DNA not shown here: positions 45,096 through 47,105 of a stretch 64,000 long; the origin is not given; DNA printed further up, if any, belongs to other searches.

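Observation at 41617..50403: Three dockerin-tagged arylsulfotransferase-like propeller proteins interleaved with two GT-C membrane enzymes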

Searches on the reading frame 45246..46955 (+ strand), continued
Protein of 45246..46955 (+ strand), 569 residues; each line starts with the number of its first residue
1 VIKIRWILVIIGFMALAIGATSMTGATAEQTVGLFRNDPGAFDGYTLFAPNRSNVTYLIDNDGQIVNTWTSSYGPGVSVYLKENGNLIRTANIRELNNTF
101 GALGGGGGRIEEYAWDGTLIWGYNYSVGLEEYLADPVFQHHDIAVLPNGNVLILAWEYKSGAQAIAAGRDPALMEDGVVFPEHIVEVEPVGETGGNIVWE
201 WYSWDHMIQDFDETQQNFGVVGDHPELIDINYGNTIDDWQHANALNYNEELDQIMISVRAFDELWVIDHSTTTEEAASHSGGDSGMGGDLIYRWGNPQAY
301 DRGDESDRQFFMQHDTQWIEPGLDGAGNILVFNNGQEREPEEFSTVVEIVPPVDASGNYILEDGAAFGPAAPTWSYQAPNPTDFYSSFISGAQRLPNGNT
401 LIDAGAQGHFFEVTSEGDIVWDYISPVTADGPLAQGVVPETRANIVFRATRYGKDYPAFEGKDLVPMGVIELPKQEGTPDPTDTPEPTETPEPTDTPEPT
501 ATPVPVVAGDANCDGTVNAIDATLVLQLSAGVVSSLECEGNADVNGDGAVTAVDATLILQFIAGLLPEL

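Call 34: fold_search(model_id=the predicted structure, library=pdb)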
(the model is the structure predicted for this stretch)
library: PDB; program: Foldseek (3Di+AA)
matches with E <= 10: 1067; with E <= 0.001: 487
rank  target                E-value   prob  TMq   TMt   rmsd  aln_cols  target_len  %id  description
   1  9kf6                  9.7e-18  1.00  0.48  0.59   5.3       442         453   19  Crystal structure of the reaction intermediate of Streptomyces sp. sulfotransferase Cpz4 involved in caprazamycins synth (released 2025-11-05)
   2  9kf4                  5.6e-16  1.00  0.46  0.56   5.6       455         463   20  Crystal structure of Streptomyces sp. sulfotransferase Cpz4 involved in Caprazamycins Synthesis (released 2025-11-05)
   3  3ett_A                2.3e-10  1.00  0.44  0.44   9.9       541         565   12  Crystal structure of a bacterial arylsulfate sulfotransferase catalytic intermediate with 4-nitrophenol bound in the a (released 2008-11-25)
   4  3elq_B                3.2e-10  1.00  0.43  0.43   9.3       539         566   13  Crystal structure of a bacterial arylsulfate sulfotransferase (released 2008-11-18)
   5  6tji_A                3.2e-10  1.00  0.28  0.40  11.2       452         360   12  Crystal structure of the computationally designed Cake10 protein (released 2020-05-06)
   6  6tjh_A                1.0e-09  1.00  0.27  0.39  12.8       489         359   11  Crystal structure of the computationally designed Cake9 protein (released 2020-05-06)
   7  3no2                  3.4e-09  1.00  0.36  0.70   4.6       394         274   13  Crystal structure of a protein of unknown function (BACCAC_01654) from Bacteroides caccae at 1.35 A resolution (released 2010-07-28)
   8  6tjg                  1.3e-08  1.00  0.29  0.46  10.9       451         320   12  Crystal structure of the computationally designed Cake8 protein (released 2020-05-06)
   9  8prj                  1.3e-08  1.00  0.30  0.49  11.0       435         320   11  The structure of v31Bagel8 (released 2024-07-24)
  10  2j56_H                3.1e-08  1.00  0.33  0.46  10.7       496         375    8  X-ray reduced Paraccocus denitrificans methylamine dehydrogenase N- semiquinone in complex with amicyanin. (released 2007-01-23)
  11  7awz                  3.5e-08  1.00  0.28  0.46  10.2       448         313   10  Crystal structure of the computationally designed Scone-E protein (released 2021-01-13)
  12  7qrv_D                5.1e-08  1.00  0.30  0.56   8.6       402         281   12  Crystal structure of NHL domain of TRIM2 (full C-terminal) (released 2022-05-04)
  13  5d9b                  5.4e-08  1.00  0.28  0.46  10.4       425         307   10  Luciferin-regenerating enzyme solved by SIRAS using XFEL (refined against native data) (released 2015-09-23)
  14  3u4y_B                7.2e-08  1.00  0.30  0.49  10.0       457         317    9  The crystal structure of a functionally unknown protein (Dtox_1751) from Desulfotomaculum acetoxidans DSM 771. (released 2011-10-26)
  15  5d9d                  8.0e-08  1.00  0.29  0.47  12.4       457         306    9  Luciferin-regenerating enzyme solved by SAD using synchrotron radiation at room temperature (released 2015-09-23)
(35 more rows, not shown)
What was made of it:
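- On ASST / Arylsulfotrans (Pfam PF05935): The top PDB fold hits are Cpz4 (E 1e-17) and AssT (E 2e-10), ahead of generic propellers (call 34).
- Closest known: Cpz4, ASST-type sulfotransferase of caprazamycin biosynthesis. Same: It is the best structural match (Foldseek E 1e-17, call 34).
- Its best PDB fold matches are Cpz4 9kf6/9kf4 (E 1e-17) and E. coli AssT 3ett/3elq (E 2e-10) (call 34). Identity to characterised enzymes is low: 12-13% to AssT and 19-20% to Cpz4 (call 34). Cpz4 is also the closest solved fold (call 34). The closest folds are both true sulfotransferases (call 34).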

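Call 35: find_related_loci(query=A2, collection=genome_contigs, flank=10000)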
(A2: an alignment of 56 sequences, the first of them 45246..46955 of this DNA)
Query A2 (569 aa) in genome_contigs; peptide patterns used: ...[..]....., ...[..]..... (x = any residue, [..] = any of these).
600 stretches matched a pattern (row limit reached: there are more); 599 encode a relative of the query (tblastn E <= 1e-3); the best 80 are kept; 80 distinct loci.
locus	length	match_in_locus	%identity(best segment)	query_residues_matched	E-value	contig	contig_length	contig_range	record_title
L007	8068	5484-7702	58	1-569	0e+0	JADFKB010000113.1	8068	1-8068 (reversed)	MAG: Chloroflexota bacterium isolate B45T1L10 B45T1L10_NODE15505, whole genome shotgun sequence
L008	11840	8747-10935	52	1-569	0e+0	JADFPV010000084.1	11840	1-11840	MAG: Chloroflexota bacterium isolate B76T1B5 B76T1B5_NODE6357, whole genome shotgun sequence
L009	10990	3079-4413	60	26-472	4e-175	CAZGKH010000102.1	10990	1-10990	MAG TPA_asm: uncultured Anaerolineae bacterium isolate binchicken_co275_239 genome assembly, contig: NODE_9338_length_10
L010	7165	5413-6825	55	8-486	3e-165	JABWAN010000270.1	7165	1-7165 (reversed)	MAG: candidate division KSB1 bacterium isolate MAG_5 scaffold_13002, whole genome shotgun sequence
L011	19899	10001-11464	54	21-507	1e-162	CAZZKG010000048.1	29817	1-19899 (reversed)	MAG TPA_asm: uncultured Gemmatimonadota bacterium isolate binchicken_co275_191 genome assembly, contig: NODE_1718_length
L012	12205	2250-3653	53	1-472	2e-162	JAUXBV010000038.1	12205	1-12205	MAG: Fibrobacterota bacterium isolate CSMAG_2808 CSMAG_2808_k117_2186144_length_12205_cov_8.0000, whole genome shotgun s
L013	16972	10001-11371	53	13-471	4e-162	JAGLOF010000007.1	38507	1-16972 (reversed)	MAG: bacterium isolate RS_7_18 ROV157_7.bin.18.fa_7, whole genome shotgun sequence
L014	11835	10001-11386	55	1-472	4e-160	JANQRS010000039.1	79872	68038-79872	MAG: Calditrichia bacterium isolate IP29b_bin.73 k99_3055808, whole genome shotgun sequence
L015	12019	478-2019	48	1-514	8e-160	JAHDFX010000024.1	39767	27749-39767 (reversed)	MAG: Saprospiraceae bacterium isolate MAG-32 RZ_2720, whole genome shotgun sequence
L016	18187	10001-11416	51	28-506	1e-157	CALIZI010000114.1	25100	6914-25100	MAG: uncultured Saprospiraceae bacterium isolate R4_Bin_Bin_85_1 genome assembly, contig: c_000001881055, whole genome s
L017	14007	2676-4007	54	24-471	1e-155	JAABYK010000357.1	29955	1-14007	MAG: candidate division KSB1 bacterium isolate CS3-K085 K_merged_R1_(paired)_contig_145467, whole genome shotgun sequenc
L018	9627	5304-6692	53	29-489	4e-155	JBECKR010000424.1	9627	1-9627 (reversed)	MAG: Acidobacteriota bacterium isolate ETDI10 k127_4864012, whole genome shotgun sequence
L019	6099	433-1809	54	3-472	1e-155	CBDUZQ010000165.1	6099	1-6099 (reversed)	MAG TPA_asm: uncultured bacterium isolate SRR22302363_binner12_Refined_60 genome assembly, contig: ERZ25749332.10576, wh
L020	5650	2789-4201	53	1-485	8e-155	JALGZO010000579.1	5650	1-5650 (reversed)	MAG: bacterium isolate M3-22_Bin_282 M3-22_Bin_282_scaffold_56008, whole genome shotgun sequence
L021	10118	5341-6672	54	8-472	3e-152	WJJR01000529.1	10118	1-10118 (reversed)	MAG: Candidatus Zixiibacteriota bacterium isolate Bin_224 k141_4836635, whole genome shotgun sequence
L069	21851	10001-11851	44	1-569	7e-137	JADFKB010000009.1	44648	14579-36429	MAG: Chloroflexota bacterium isolate B45T1L10 B45T1L10_NODE783, whole genome shotgun sequence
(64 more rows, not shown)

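Call 40: search_protein_families(library=pfam, proteins=[L002:17748-19823:-, L008:2548-4119:+, L008:4150-5328:+, L008:5571-6872:-, L008:1390-2502:+, L069:12246-14267:-, L069:15091-16620:-, L069:17913-19526:+, L007:3273-5471:+, L069:6828-8264:+], max_evalue=0.01)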
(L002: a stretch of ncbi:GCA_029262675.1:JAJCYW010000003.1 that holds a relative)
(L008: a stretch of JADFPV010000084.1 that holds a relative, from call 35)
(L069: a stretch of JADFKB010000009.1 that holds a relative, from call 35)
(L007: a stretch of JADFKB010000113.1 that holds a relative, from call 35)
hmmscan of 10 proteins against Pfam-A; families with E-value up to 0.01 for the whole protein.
L002:17748-19823:- (691 aa): 0 families

L008:2548-4119:+ (523 aa): 5 families
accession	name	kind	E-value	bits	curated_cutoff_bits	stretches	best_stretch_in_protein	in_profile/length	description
PF02826.25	2-Hacid_dh_C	-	1.5e-62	210.6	25.1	1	105-279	1-178/178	D-isomer specific 2-hydroxyacid dehydrogenase, NAD binding domain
PF00389.36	2-Hacid_dh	-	1e-37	129.2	24.6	1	4-311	1-134/134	D-isomer specific 2-hydroxyacid dehydrogenase, catalytic domain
PF19304.4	PGDH_inter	-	2.4e-26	92.6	27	1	323-433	2-112/119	D-3-phosphoglycerate dehydrogenase intervening domain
PF01842.31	ACT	-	4.2e-10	39.6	27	1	453-513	3-65/66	ACT domain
PF07991.19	KARI_N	-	0.0059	16.6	20.6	0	137-201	2-68/165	Acetohydroxy acid isomeroreductase, NADPH-binding domain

L008:4150-5328:+ (392 aa): 1 family
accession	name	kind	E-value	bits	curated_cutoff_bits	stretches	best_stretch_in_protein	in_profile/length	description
PF09587.15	PGA_cap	-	3.1e-76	256.7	27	1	80-315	1-254/255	Bacterial capsule synthesis protein PGA_cap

L008:5571-6872:- (433 aa): 1 family
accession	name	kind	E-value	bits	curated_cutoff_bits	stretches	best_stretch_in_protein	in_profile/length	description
PF06245.16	DUF1015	-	2.4e-79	267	25.8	1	5-298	2-285/325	Protein of unknown function (DUF1015)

L008:1390-2502:+ (370 aa): 2 families
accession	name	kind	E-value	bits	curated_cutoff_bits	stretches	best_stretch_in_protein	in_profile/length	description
PF00266.25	Aminotran_5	-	3.1e-26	92.7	21.5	1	3-321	3-336/371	Aminotransferase class-V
PF01053.26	Cys_Met_Meta_PP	-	1.1e-05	24.6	27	1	54-185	71-194/381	Cys/Met metabolism PLP-dependent enzyme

L069:12246-14267:- (673 aa): 2 families
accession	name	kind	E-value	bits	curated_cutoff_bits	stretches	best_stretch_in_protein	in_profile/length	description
PF00082.27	Peptidase_S8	-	1.1e-32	114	21.8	2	457-567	161-288/288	Subtilase family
PF00404.24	Dockerin_1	-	0.00019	22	22.9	1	614-661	1-49/57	Dockerin type I domain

L069:15091-16620:- (509 aa): 0 families

L069:17913-19526:+ (537 aa): 0 families

L007:3273-5471:+ (732 aa): 1 family
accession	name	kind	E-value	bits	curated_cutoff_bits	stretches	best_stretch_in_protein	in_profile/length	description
PF00128.31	Alpha-amylase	-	4.3e-09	36.5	22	1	165-343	58-193/446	Alpha amylase, catalytic domain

L069:6828-8264:+ (478 aa): 1 family
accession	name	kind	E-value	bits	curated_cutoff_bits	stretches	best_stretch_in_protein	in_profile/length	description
PF21959.2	DUF6923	-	0.0091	16.2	27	0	137-210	98-167/234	Repeat of unknown function (DUF6923)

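Call 52: find_encoding_contigs(protein=P0043, flank=10000, max_places=1)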
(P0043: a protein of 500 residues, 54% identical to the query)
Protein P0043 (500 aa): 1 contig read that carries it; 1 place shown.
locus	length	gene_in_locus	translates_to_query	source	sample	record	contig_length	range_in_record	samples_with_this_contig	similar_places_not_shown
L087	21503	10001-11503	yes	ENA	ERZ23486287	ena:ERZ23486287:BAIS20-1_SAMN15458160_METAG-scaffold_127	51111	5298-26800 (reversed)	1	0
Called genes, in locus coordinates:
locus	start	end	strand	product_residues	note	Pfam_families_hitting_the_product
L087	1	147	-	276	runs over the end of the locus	PF13489:Methyltransf_23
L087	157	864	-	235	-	PF00730:HhH-GPD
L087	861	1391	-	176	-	PF01980:TrmO_N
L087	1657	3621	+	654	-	PF02518:HATPase_c, PF00204:DNA_gyraseB, PF01751:Toprim, PF00986:DNA_gyraseB_C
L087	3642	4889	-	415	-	PF00083:Sugar_tr (faint), PF07690:MFS_1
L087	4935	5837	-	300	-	PF01073:3Beta_HSD, PF01370:Epimerase, PF02719:Polysacc_synt_2 (weak), PF03435:Sacchrp_dh_NADP (weak), PF04321:RmlD_sub_bind (faint), PF05368:NmrA, PF13460:NAD_binding_10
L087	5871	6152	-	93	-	-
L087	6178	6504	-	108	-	PF03992:ABM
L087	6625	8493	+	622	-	PF05935:Arylsulfotrans, PF14269:Arylsulfotran_2 (faint)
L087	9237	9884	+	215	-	-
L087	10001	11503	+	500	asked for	PF05935:Arylsulfotrans, PF14269:Arylsulfotran_2, PF00404:Dockerin_1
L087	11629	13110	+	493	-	PF05935:Arylsulfotrans, PF14269:Arylsulfotran_2 (weak), PF00404:Dockerin_1 (weak)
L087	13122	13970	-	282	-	PF00753:Lactamase_B, PF12706:Lactamase_B_2 (weak)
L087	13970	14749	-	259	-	PF00561:Abhydrolase_1, PF12146:Hydrolase_4, PF12697:Abhydrolase_6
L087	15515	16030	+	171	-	-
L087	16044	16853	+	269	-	PF17963:Big_9 (weak)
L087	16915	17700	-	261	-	PF00378:ECH_1, PF16113:ECH_2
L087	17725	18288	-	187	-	PF11716:MDMPI_N (faint), PF12867:DinB_2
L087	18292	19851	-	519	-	PF00501:AMP-binding, PF13193:AMP-binding_C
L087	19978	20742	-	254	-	PF00404:Dockerin_1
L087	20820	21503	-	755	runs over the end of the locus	-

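Call 53: find_encoding_contigs(protein=P0016, flank=10000, max_places=1)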
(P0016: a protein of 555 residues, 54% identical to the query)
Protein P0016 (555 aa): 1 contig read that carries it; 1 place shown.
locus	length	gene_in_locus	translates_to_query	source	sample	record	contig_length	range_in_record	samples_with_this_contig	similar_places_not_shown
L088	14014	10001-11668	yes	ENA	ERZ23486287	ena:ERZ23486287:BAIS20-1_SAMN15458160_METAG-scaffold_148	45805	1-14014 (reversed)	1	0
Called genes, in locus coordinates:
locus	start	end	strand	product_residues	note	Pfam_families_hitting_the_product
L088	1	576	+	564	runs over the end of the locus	PF07676:PD40 (faint), PF26549:Tricorn_N (faint), PF00404:Dockerin_1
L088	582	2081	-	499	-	PF00361:Proton_antipo_M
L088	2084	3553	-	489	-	PF00361:Proton_antipo_M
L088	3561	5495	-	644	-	PF00662:Proton_antipo_N, PF00361:Proton_antipo_M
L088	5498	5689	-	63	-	-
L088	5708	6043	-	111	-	PF00420:Oxidored_q2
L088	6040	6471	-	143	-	PF00499:Oxidored_q3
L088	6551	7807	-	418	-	PF00146:NADHdh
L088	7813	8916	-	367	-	PF00346:Complex1_49kDa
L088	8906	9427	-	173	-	PF00329:Complex1_30kDa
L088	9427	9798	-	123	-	PF00507:Oxidored_q4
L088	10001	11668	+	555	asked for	PF05935:Arylsulfotrans, PF14269:Arylsulfotran_2 (faint), PF00404:Dockerin_1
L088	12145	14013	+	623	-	?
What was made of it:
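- Dockerin also occurs on a subtilase, a PD40/Tricorn-like protein and a small protein in related contigs (calls 40, 52, 53). Dockerins in related contigs sit on unrelated proteins such as a subtilase and a PD40/Tricorn-like protein (calls 40, 53).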

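Call 54: find_encoding_contigs(protein=P0032, flank=10000, max_places=1)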
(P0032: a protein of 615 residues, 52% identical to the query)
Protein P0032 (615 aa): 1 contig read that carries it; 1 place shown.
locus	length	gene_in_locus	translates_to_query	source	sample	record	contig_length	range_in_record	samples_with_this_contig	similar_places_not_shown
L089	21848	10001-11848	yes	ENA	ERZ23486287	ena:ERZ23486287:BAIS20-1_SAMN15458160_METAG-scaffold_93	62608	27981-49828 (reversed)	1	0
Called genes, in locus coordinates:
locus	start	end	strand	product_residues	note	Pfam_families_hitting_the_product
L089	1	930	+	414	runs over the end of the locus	PF02515:CoA_transf_3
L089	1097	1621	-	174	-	PF13527:Acetyltransf_9, PF00583:Acetyltransf_1 (weak), PF13508:Acetyltransf_7 (weak)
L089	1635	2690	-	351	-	-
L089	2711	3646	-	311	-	-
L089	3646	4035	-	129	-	-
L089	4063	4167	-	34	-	-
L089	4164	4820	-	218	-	PF01209:Ubie_methyltran, PF02353:CMAS (faint), PF13847:Methyltransf_31, PF08241:Methyltransf_11, PF08242:Methyltransf_12, PF13649:Methyltransf_25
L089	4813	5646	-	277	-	-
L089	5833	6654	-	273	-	PF00106:adh_short, PF08659:KR, PF13561:adh_short_C2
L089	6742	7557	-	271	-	PF00106:adh_short, PF08659:KR, PF13561:adh_short_C2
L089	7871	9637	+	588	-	PF00899:ThiF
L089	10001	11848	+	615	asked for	PF05935:Arylsulfotrans, PF14269:Arylsulfotran_2 (weak), PF00404:Dockerin_1 (weak)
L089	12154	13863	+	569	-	PF07969:Amidohydro_3, PF01979:Amidohydro_1 (weak)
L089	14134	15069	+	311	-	PF03405:FA_desaturase_2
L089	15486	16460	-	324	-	PF02899:Phage_int_SAM_1, PF13495:Phage_int_SAM_4 (weak), PF00589:Phage_integrase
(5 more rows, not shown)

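Call 58: list_cluster_members(proteins=[P0030, P0121, P0194, P0026])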
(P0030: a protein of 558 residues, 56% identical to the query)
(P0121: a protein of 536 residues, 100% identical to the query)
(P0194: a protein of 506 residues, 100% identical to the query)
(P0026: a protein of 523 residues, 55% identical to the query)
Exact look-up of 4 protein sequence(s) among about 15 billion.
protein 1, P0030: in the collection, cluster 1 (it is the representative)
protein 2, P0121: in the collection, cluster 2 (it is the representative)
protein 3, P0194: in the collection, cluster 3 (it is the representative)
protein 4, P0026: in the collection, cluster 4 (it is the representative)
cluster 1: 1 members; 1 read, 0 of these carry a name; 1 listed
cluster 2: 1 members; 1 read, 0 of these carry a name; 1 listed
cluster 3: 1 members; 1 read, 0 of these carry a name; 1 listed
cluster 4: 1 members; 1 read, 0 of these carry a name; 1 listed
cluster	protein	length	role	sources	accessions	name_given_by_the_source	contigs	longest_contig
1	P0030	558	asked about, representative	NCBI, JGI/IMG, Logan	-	-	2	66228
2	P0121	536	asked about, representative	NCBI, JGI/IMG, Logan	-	-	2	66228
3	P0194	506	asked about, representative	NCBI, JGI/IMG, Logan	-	-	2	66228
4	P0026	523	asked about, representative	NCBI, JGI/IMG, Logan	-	-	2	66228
